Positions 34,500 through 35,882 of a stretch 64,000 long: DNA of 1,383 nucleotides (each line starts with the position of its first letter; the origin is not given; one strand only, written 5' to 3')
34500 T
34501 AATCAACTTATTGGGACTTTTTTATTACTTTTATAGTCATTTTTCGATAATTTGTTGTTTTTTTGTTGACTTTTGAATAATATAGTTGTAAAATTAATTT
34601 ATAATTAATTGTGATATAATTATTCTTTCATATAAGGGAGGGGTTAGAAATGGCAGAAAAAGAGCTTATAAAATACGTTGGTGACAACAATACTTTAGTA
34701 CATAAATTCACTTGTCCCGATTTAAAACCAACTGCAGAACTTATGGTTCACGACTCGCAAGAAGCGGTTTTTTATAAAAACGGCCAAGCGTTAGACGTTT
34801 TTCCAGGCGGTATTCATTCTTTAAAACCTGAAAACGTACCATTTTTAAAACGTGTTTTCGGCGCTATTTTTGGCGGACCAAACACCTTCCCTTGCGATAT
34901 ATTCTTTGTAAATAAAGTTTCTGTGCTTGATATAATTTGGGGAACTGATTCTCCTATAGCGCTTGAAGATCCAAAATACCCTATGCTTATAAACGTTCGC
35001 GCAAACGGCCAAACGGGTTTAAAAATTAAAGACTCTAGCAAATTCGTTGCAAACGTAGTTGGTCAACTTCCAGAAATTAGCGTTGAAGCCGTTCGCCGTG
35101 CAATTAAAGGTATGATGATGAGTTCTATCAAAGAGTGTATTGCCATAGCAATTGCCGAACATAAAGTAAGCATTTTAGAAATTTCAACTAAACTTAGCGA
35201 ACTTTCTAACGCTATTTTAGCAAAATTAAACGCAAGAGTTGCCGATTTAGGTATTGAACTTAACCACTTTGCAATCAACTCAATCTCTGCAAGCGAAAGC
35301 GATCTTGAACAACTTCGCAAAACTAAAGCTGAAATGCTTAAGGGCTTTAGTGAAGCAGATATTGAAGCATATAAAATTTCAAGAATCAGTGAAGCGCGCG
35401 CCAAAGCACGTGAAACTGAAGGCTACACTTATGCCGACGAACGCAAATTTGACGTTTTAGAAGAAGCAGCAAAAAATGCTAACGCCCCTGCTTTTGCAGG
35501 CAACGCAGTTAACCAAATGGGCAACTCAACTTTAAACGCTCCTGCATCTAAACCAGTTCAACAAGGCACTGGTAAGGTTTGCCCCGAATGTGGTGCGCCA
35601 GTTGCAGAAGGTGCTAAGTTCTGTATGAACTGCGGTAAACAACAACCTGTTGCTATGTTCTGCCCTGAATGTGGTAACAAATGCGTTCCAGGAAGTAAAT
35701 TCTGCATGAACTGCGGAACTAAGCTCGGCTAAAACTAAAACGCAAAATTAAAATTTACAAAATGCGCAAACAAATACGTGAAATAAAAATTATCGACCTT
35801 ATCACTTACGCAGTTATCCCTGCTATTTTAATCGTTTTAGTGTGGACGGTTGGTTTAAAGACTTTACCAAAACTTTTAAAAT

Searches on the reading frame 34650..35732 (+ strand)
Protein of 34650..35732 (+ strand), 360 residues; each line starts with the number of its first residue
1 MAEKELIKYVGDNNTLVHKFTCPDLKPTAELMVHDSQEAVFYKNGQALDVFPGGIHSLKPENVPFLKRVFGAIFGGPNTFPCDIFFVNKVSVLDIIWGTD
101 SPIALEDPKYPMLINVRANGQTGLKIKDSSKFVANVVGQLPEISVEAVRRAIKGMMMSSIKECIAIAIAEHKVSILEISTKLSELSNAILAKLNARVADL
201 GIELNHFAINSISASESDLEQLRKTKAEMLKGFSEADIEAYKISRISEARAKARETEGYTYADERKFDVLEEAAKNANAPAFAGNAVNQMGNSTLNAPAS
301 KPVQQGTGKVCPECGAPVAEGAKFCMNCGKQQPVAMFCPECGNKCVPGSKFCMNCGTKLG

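Call 50: search_protein_families(library=pfam, proteins=[window:34650-35732:+], max_evalue=0.001)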
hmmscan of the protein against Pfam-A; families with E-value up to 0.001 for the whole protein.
window:34650-35732:+ (360 aa): 8 families
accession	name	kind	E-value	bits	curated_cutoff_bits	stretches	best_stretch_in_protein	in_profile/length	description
PF13421.11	Band_7_1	-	4.3e-38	131.5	24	1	24-224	10-205/211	SPFH domain-Band 7 family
PF13240.11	Zn_Ribbon_1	-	6.9e-15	54.7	25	2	311-330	2-21/23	zinc-ribbon domain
PF13248.11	Zn_ribbon_3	-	9.6e-10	38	27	1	309-330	3-24/26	zinc-ribbon domain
PF12773.13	DZR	-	9.4e-09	35.7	27.3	1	311-356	1-45/45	Double zinc ribbon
PF01145.31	Band_7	-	5.3e-06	27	23.6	1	114-235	58-166/176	SPFH domain / Band 7 family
PF17032.10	Zn_ribbon_15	-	6.7e-05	24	28.9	0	303-329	47-73/73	zinc-ribbon family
PF24460.1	DUF7575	-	0.00015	21.5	28.5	0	308-330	3-25/28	Domain of unknown function (DUF7575)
PF24463.1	DUF7577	-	0.00099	19.1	28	1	310-330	4-24/27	Domain of unknown function (DUF7577)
